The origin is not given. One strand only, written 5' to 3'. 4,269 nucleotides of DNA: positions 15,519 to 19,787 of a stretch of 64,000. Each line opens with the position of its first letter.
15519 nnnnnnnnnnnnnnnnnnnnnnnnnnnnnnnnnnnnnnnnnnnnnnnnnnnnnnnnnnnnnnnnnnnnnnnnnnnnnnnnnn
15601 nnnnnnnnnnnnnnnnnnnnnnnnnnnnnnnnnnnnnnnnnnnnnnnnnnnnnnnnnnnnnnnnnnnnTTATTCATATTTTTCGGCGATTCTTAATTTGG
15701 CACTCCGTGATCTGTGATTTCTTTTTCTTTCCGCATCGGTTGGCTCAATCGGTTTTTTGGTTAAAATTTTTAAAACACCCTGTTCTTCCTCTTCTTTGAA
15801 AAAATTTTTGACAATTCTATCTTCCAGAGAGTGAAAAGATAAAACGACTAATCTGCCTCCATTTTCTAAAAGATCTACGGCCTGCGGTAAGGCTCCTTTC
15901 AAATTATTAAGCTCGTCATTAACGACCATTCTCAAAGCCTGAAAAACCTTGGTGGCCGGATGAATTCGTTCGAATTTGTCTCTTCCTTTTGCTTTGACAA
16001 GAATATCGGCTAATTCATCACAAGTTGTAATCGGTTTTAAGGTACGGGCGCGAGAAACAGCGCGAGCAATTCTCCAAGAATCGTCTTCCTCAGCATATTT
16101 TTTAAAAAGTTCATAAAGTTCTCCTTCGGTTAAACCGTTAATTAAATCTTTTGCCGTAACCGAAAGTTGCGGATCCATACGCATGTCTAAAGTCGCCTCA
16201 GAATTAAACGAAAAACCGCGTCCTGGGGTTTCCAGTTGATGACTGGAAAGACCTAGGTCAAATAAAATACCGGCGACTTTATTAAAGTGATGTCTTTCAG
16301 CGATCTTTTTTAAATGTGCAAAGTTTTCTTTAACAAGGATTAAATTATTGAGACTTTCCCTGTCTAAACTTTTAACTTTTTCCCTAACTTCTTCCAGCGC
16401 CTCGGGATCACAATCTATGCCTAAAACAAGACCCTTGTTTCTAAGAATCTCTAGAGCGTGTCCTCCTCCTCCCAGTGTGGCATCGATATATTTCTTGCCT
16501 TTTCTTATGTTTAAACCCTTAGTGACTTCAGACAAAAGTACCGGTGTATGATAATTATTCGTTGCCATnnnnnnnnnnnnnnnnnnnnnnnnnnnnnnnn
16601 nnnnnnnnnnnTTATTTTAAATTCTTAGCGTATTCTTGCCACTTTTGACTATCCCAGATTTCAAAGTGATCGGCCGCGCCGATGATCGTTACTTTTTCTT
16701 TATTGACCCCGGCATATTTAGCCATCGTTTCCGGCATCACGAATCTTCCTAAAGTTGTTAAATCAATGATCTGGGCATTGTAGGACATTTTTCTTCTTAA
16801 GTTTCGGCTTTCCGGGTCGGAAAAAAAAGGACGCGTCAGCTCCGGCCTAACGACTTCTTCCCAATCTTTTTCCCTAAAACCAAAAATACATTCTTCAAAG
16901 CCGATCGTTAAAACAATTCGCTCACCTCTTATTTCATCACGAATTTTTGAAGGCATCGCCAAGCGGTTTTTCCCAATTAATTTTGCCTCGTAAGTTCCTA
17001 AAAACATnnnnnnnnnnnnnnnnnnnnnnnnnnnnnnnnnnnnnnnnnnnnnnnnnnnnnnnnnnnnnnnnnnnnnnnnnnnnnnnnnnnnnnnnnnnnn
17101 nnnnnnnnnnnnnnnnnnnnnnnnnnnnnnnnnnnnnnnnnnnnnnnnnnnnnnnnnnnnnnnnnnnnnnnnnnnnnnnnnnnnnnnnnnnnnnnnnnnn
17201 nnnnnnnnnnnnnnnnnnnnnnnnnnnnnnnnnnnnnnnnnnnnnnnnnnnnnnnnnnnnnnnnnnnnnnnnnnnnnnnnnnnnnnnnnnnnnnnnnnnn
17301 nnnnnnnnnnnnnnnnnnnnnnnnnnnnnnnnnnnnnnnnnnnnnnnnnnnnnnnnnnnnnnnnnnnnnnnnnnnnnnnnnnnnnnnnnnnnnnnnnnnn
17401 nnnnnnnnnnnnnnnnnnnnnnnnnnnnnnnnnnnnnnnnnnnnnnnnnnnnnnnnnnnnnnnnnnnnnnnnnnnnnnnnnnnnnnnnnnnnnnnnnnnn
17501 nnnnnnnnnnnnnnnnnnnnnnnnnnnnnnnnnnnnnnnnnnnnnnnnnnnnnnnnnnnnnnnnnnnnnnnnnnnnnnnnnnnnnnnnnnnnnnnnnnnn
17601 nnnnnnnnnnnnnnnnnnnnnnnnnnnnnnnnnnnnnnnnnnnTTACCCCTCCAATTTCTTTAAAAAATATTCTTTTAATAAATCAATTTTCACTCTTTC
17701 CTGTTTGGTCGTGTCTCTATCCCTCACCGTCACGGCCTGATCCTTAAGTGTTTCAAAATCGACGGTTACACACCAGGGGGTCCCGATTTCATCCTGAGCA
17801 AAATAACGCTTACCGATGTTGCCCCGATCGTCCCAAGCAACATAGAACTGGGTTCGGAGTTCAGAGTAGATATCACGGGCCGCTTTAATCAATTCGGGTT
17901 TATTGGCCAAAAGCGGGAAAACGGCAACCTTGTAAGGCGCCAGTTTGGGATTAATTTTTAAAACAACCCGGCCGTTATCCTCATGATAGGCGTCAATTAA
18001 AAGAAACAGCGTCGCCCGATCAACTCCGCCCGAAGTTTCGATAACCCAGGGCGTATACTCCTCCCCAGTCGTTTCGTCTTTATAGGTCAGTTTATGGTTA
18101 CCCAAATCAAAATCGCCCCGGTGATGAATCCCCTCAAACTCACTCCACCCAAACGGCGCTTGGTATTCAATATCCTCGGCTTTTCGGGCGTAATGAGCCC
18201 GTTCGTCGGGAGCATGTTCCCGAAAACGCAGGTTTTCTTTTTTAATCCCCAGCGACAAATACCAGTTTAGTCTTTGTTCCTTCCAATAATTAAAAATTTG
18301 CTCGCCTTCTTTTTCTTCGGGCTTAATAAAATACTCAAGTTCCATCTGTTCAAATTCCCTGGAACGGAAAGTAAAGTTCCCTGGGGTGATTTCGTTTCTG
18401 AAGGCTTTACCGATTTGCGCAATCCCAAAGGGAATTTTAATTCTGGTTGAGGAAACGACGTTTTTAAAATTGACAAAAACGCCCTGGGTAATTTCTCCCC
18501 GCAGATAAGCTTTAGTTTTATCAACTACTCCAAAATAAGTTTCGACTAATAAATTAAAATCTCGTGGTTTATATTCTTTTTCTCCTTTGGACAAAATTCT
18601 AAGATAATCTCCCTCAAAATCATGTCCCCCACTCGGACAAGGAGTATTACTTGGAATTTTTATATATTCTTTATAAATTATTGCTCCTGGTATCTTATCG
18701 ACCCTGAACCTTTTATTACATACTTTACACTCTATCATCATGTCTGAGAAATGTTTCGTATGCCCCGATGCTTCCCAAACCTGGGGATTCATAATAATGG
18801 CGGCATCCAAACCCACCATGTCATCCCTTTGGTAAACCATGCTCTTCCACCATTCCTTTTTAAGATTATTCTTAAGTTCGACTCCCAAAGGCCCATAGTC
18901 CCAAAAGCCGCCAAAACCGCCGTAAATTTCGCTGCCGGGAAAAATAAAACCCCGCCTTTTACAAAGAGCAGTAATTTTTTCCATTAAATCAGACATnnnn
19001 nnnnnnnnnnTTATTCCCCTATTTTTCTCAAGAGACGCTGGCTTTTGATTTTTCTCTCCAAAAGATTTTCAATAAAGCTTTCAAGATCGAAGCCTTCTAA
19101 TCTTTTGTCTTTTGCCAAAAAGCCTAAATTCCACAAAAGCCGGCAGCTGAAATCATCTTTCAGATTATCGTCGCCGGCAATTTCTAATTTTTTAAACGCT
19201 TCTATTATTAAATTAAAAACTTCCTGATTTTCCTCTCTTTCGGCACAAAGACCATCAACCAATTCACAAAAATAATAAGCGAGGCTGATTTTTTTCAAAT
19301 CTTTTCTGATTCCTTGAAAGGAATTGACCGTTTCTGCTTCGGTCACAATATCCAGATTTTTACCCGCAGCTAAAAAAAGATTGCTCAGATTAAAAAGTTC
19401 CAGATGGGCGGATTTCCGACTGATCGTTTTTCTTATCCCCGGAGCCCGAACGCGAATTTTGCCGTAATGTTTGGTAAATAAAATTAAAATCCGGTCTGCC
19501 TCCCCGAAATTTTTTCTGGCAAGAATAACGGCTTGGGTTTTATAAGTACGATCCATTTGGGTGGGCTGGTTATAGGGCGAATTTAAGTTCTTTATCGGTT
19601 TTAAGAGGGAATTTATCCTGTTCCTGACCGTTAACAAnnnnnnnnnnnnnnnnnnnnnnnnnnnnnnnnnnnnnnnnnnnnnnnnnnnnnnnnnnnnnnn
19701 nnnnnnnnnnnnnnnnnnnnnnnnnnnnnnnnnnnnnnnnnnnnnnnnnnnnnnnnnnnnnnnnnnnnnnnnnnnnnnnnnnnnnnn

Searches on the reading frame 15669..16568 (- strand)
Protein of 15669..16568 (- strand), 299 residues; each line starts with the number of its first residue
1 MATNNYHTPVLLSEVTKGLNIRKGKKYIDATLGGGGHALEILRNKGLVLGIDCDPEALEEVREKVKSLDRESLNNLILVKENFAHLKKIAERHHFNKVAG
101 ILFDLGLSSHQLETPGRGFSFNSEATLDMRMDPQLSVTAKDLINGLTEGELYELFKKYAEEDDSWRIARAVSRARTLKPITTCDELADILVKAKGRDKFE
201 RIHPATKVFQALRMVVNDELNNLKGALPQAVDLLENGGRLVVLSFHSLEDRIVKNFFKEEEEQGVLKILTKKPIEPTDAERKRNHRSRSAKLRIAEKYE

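Call 44: search_protein_families(library=pfam, proteins=[window:15669-16568:-], max_evalue=0.00001)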
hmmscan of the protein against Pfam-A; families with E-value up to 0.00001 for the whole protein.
window:15669-16568:- (299 aa): 1 family
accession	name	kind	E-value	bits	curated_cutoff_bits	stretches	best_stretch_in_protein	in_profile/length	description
PF01795.25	Methyltransf_5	-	3.5e-97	326.1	27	1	6-297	3-308/309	MraW methylase family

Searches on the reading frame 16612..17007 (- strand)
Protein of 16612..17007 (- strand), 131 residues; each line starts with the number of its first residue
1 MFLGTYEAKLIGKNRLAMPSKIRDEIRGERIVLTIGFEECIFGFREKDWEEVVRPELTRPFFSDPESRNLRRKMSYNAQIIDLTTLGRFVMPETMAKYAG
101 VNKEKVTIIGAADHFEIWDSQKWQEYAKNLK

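Call 44: search_protein_families(library=pfam, proteins=[window:16612-17007:-], max_evalue=0.00001)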
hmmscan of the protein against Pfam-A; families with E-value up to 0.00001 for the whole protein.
window:16612-17007:- (131 aa): 1 family
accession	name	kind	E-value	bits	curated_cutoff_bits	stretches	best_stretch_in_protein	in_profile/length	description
PF02381.23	MraZ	-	1.7e-21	76.4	23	2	1-68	1-68/72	MraZ protein, putative antitoxin-like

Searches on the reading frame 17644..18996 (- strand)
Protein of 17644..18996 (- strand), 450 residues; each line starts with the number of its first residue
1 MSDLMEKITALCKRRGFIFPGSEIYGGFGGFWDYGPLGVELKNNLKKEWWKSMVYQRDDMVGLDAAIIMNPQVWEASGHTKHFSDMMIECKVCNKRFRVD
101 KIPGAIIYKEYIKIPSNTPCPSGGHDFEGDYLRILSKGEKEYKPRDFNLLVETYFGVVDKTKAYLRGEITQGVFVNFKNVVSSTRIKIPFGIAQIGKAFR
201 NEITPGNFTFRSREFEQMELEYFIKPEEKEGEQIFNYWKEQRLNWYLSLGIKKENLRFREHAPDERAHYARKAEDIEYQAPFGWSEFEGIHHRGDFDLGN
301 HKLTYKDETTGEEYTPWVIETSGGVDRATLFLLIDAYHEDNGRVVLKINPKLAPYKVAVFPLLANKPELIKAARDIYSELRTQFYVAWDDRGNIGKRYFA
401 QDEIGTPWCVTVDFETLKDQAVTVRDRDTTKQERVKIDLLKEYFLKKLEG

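Call 44: search_protein_families(library=pfam, proteins=[window:17644-18996:-], max_evalue=0.00001)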
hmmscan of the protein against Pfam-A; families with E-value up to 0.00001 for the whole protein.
window:17644-18996:- (450 aa): 2 families
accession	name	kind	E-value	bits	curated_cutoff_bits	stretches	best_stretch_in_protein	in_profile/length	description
PF03129.25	HGTP_anticodon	-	1.3e-19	70.6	21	1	356-446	1-93/94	Anticodon binding domain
PF00587.30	tRNA-synt_2b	-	1.1e-09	39.1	29.3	1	162-329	10-172/179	tRNA synthetase class II core domain (G, H, P, S and T)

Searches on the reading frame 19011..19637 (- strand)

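Call 44: search_protein_families(library=pfam, proteins=[window:19011-19637:-], max_evalue=0.00001)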
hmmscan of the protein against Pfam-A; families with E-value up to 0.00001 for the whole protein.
window:19011-19637:- (208 aa): 2 families
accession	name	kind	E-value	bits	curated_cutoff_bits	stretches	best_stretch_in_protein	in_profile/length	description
PF11967.14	RecO_N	-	1.4e-18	67.1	27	1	28-107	1-80/80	Recombination protein O N terminal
PF02565.21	RecO_C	-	2.6e-09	37.5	22.1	1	111-173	1-64/157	Recombination protein O C terminal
